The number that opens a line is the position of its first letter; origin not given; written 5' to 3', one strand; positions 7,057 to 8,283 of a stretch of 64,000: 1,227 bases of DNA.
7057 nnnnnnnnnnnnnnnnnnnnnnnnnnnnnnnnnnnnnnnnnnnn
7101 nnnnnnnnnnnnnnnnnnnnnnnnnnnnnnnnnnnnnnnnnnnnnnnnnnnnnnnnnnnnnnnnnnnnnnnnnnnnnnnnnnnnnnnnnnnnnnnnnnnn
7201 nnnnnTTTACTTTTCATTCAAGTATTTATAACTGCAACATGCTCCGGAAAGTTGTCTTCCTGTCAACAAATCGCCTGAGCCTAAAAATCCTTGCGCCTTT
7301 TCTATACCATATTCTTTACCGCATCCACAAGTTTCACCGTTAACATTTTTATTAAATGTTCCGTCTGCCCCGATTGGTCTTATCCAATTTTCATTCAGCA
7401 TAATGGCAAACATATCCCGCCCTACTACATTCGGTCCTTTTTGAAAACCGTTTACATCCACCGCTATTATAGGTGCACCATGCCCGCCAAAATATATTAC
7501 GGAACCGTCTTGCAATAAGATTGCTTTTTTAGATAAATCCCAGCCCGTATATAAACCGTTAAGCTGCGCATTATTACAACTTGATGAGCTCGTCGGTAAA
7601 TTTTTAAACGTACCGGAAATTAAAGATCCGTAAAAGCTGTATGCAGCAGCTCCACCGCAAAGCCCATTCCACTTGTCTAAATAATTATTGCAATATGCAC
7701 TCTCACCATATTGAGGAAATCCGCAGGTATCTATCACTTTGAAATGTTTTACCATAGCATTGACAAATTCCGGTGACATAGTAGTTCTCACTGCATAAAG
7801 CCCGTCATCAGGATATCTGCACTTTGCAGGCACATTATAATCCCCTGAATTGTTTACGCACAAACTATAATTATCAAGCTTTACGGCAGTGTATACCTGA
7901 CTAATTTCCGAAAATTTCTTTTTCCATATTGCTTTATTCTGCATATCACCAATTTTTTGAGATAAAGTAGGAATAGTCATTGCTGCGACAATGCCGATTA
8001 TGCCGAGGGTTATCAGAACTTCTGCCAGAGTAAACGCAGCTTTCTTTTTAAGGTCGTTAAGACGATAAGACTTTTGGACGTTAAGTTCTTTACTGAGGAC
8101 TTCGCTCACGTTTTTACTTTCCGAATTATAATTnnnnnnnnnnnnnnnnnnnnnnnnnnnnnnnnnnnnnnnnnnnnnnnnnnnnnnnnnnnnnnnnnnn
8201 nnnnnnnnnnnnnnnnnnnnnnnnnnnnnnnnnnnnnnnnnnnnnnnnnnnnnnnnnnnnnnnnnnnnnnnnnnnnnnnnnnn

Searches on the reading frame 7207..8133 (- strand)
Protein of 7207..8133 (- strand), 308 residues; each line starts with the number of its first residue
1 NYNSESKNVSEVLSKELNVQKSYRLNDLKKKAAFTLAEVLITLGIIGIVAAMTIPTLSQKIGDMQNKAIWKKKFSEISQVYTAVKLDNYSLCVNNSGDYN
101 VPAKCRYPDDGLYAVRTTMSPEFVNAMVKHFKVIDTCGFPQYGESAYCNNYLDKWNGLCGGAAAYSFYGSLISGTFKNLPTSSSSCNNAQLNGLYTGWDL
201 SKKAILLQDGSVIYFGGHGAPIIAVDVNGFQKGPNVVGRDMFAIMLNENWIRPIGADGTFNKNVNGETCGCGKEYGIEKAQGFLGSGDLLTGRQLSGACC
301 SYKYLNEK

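Call 45: search_protein_families(library=pfam, proteins=[window:7207-8133:-, P0123], max_evalue=0.01)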
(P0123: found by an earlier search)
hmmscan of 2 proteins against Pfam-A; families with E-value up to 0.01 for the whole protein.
window:7207-8133:- (308 aa): 1 family
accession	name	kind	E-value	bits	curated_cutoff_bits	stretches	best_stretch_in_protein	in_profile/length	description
PF07963.17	N_methyl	-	1.6e-05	24.7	21.2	1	29-53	2-26/27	Prokaryotic N-terminal methylation motif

P0123 (288 aa): 1 family
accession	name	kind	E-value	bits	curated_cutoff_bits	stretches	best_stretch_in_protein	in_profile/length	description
PF07963.17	N_methyl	-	0.0017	18.3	21.2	1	53-73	6-26/27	Prokaryotic N-terminal methylation motif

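Call 46: search_protein_families(library=ncbifam, proteins=[window:7207-8133:-], max_evalue=0.01)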
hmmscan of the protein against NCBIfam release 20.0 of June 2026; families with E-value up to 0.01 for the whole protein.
window:7207-8133:- (308 aa): 6 families
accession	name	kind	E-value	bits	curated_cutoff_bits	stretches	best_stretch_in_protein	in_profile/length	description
TIGR01710.1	typeII_sec_gspG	equivalog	3.8e-05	23.7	88.85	1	33-97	2-65/134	type II secretion system major pseudopilin GspG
NF040999.1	pilin_ComGC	equivalog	0.00062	19.9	75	1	32-67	2-37/84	competence type IV pilus major pilin ComGC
TIGR02532.1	IV_pilin_GFxxxE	domain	0.00069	19.4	16.3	1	32-53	2-23/24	prepilin-type N-terminal cleavage/methylation domain-containing protein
NF041013.1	T4P_ComGE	equivalog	0.0013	18.8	49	1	29-67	1-39/83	competence type IV pilus minor pilin ComGE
NF007862.0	PRK10574.1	equivalog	0.0036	17.4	138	1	29-61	2-34/145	prepilin peptidase-dependent pilin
NF041775.1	typeIV_PilA_Myxo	equivalog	0.0036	17.3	400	1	31-59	10-38/214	type IV pilin protein PilA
